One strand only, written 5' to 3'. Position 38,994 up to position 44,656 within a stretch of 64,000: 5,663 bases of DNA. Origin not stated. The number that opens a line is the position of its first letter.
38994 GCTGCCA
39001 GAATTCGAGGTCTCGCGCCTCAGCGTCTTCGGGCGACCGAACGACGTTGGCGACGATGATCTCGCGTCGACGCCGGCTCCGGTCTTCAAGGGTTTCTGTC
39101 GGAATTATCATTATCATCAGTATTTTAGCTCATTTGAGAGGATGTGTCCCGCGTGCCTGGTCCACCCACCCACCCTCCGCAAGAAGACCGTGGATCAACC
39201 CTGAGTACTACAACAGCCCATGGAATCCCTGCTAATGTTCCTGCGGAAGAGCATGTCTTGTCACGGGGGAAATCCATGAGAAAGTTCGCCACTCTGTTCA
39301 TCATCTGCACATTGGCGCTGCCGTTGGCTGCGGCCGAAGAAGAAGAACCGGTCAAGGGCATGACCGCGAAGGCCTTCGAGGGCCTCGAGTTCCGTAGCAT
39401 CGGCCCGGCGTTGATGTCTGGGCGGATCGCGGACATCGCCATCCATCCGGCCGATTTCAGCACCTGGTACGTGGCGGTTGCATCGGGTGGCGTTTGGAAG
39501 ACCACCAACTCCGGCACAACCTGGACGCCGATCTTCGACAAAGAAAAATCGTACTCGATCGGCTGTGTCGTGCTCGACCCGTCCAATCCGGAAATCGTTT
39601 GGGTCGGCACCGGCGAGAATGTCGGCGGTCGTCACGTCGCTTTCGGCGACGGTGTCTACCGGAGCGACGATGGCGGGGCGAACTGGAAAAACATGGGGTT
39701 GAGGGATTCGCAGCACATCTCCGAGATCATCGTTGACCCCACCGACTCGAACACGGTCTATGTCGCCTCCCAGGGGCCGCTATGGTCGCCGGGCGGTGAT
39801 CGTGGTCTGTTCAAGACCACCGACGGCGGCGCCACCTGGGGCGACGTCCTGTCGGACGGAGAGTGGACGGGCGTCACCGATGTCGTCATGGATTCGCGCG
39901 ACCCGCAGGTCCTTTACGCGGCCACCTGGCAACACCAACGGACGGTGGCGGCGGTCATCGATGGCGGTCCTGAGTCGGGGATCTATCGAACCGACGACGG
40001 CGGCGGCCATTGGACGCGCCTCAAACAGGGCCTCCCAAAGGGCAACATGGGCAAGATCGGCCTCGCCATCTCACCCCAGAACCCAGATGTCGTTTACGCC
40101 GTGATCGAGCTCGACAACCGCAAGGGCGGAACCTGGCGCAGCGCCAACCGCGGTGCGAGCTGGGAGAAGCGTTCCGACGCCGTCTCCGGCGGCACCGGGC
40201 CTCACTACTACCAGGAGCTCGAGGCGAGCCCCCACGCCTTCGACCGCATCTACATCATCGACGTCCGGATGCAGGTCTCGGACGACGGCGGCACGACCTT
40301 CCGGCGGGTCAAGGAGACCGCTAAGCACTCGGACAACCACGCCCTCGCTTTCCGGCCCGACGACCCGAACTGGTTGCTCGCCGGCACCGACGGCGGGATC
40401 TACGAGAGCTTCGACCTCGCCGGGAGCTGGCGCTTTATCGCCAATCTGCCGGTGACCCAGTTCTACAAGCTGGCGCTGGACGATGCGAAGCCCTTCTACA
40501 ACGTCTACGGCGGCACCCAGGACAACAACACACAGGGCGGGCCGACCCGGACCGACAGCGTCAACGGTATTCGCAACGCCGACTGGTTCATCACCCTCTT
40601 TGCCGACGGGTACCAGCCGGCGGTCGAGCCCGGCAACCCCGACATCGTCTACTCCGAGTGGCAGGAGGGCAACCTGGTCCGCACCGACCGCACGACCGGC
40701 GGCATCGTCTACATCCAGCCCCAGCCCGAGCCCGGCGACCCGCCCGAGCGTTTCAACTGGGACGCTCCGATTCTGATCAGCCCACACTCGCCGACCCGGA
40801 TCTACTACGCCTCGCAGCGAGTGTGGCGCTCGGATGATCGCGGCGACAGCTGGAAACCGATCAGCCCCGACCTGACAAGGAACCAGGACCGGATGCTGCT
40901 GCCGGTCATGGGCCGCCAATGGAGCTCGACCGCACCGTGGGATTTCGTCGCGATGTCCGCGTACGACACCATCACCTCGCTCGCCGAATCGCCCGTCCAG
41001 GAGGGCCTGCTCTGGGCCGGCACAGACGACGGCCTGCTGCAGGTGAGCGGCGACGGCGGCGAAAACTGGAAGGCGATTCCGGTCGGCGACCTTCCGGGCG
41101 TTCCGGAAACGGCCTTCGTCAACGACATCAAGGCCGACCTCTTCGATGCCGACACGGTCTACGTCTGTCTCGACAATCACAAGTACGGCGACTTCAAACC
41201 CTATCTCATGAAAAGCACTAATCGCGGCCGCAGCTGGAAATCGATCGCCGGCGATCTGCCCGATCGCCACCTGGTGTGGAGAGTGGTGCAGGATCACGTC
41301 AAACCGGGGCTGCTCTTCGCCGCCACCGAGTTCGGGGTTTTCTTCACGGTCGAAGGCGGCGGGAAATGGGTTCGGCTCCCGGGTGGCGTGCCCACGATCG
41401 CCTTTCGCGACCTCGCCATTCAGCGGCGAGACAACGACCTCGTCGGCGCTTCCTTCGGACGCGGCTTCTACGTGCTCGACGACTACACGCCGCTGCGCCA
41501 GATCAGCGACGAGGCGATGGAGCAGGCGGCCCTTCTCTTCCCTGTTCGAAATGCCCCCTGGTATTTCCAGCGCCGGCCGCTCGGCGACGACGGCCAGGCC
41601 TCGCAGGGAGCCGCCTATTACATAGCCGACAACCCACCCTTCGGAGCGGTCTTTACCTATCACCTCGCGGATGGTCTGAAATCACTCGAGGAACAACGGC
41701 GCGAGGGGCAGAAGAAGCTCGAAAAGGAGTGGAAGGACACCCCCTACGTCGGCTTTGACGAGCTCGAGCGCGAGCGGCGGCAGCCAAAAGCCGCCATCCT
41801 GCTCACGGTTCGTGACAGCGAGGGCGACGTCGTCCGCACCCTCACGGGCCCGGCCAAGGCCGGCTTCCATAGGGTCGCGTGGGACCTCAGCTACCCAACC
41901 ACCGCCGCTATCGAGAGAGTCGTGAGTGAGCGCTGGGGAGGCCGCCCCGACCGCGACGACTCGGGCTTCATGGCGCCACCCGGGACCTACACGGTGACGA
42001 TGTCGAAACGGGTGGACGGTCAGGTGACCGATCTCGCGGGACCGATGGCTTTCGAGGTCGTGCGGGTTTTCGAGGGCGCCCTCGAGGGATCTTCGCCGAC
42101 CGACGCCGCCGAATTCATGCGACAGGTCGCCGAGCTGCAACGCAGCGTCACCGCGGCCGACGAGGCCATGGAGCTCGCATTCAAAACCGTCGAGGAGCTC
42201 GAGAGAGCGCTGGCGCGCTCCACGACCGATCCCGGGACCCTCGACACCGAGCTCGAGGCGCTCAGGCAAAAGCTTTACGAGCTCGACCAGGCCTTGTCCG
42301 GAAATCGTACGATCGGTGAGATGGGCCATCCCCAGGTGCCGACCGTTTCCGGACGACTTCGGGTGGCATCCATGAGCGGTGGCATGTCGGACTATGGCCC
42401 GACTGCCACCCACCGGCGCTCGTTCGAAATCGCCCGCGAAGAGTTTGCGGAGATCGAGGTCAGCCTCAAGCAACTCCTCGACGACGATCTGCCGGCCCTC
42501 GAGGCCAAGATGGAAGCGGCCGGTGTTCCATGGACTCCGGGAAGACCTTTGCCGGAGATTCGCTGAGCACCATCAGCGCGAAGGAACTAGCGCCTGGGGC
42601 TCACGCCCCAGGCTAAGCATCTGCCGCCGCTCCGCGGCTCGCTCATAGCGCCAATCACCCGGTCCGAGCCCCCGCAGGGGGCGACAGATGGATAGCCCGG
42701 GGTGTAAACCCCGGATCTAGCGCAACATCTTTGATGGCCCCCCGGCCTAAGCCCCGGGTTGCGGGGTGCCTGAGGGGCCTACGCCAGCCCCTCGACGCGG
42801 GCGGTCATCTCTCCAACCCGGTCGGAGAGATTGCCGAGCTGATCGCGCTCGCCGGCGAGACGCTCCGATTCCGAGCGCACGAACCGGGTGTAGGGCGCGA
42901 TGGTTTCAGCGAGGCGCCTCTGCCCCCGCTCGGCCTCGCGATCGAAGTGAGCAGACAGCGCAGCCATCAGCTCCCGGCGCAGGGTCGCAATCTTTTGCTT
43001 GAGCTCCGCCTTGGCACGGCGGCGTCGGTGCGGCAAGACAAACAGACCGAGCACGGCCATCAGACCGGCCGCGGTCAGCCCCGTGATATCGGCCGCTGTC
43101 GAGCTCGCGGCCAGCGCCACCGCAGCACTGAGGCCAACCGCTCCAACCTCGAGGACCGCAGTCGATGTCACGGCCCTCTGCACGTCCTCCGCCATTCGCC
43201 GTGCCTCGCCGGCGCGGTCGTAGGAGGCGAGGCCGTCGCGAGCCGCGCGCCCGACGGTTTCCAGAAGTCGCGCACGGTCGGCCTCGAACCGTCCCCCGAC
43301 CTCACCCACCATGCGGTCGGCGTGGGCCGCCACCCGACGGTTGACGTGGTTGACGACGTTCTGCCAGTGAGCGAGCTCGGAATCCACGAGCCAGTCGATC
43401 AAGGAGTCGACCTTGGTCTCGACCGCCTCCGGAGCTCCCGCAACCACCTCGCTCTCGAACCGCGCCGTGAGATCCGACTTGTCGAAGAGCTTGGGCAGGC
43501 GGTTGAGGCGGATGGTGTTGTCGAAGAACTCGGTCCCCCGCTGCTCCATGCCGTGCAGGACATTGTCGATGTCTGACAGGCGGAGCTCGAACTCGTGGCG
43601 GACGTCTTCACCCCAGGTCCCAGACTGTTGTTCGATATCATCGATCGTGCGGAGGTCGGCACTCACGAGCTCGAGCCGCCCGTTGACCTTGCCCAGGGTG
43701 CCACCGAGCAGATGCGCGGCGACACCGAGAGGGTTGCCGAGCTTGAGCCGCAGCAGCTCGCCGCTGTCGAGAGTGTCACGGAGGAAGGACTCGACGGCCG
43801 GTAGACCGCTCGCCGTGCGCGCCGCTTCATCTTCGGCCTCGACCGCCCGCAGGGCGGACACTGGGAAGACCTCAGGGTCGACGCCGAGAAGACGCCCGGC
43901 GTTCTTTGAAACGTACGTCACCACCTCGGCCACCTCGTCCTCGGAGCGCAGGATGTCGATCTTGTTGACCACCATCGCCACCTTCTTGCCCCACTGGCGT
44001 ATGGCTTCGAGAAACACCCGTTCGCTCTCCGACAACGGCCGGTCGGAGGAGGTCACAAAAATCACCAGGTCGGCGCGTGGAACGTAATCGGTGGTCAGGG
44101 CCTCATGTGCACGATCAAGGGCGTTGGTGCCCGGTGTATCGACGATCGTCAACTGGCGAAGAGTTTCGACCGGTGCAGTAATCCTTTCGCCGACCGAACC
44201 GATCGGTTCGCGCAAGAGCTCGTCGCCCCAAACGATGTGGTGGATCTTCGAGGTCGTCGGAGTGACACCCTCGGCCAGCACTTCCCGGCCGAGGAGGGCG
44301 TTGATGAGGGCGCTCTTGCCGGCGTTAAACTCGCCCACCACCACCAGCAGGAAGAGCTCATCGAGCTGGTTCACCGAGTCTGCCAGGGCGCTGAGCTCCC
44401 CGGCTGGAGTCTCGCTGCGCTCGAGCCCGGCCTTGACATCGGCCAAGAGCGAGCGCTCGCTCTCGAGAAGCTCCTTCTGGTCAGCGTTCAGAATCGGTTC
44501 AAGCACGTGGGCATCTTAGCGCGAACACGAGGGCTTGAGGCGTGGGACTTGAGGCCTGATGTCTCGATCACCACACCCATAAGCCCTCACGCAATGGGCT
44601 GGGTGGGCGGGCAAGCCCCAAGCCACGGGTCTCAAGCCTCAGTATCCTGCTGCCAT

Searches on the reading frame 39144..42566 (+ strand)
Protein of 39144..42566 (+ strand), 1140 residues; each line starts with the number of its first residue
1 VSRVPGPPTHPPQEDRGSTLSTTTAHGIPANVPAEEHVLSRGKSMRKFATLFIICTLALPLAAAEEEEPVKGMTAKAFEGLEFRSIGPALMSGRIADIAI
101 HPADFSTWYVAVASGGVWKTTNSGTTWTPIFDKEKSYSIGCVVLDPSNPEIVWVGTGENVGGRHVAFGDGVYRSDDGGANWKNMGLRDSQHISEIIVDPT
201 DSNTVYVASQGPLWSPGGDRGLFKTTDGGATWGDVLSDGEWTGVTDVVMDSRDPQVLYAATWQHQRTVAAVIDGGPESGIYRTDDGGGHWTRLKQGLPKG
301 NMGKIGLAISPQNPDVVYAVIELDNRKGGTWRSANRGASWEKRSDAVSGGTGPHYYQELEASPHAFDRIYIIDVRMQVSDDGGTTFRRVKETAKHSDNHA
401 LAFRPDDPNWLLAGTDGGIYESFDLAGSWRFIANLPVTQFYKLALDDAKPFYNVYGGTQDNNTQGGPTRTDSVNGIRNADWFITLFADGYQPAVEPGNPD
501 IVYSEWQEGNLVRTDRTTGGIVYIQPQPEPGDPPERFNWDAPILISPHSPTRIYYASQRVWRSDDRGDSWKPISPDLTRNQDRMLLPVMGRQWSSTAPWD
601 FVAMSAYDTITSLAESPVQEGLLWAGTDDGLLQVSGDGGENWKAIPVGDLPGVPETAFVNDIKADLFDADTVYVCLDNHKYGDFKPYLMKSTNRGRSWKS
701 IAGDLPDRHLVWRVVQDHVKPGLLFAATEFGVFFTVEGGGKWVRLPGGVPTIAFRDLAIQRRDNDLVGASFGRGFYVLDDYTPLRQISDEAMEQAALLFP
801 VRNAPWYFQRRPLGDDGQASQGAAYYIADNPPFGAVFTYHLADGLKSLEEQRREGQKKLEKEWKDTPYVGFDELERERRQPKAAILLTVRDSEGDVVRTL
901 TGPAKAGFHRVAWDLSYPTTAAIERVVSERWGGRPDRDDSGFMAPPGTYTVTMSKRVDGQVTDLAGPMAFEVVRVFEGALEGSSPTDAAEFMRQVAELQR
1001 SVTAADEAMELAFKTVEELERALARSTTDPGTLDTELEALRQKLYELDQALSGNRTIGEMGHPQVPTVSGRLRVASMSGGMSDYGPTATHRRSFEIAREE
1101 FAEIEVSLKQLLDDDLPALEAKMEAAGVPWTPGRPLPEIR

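Call 48: search_protein_families(library=pfam, proteins=[window:39144-42566:+], max_evalue=0.001)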
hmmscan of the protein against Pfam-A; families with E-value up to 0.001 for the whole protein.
window:39144-42566:+ (1140 aa): 4 families
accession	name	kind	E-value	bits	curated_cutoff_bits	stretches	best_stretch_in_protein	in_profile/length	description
PF15902.12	Sortilin-Vps10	-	2e-26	93.2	33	2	171-297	3-116/446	Sortilin, neurotensin receptor 3,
PF02012.26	BNR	-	8.4e-07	28.5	27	0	172-182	1-11/12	BNR/Asp-box repeat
PF13860.13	FlgD_ig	-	3e-06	27.6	27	0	884-914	24-55/79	FlgD Ig-like domain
PF15899.11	BNR_6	-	1.9e-05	24.7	27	0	561-572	2-13/14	BNR-Asp box repeat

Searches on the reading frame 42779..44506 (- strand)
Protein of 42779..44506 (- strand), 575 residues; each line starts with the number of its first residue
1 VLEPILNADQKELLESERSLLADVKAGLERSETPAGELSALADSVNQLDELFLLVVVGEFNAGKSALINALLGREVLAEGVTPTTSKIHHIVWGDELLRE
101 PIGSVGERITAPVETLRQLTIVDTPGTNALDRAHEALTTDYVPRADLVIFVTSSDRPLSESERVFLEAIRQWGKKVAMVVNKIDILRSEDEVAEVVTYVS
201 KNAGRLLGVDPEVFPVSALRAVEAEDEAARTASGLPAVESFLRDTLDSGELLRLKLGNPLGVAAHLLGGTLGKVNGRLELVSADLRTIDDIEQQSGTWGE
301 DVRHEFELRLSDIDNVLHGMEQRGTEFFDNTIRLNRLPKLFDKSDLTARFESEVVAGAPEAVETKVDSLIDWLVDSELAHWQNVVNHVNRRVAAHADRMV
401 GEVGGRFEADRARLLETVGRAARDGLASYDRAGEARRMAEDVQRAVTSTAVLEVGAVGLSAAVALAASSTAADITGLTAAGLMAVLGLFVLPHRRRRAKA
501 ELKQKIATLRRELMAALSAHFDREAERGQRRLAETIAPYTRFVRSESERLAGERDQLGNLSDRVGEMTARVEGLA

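Call 48: search_protein_families(library=pfam, proteins=[window:42779-44506:-], max_evalue=0.001)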
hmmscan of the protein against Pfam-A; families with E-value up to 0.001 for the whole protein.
window:42779-44506:- (575 aa): 6 families
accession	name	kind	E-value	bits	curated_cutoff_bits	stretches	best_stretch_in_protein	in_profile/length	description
PF00350.29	Dynamin_N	-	8.4e-23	81.7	27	2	113-182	97-166/168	Dynamin family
PF01926.29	MMR_HSR1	-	2.6e-13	50.5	21.9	1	55-182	3-113/113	50S ribosome-binding GTPase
PF00009.33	GTP_EFTU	-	4.8e-09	36.5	26.5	1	53-223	5-174/188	Elongation factor Tu GTP binding domain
PF03193.22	RsgA_GTPase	-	9.6e-06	26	30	0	42-78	98-133/174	RsgA GTPase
PF02421.24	FeoB_N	-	2.1e-05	24.5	27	0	117-190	47-122/156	Ferrous iron transport protein B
PF04548.22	AIG1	-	0.00047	20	27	0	54-176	3-115/212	AIG1 family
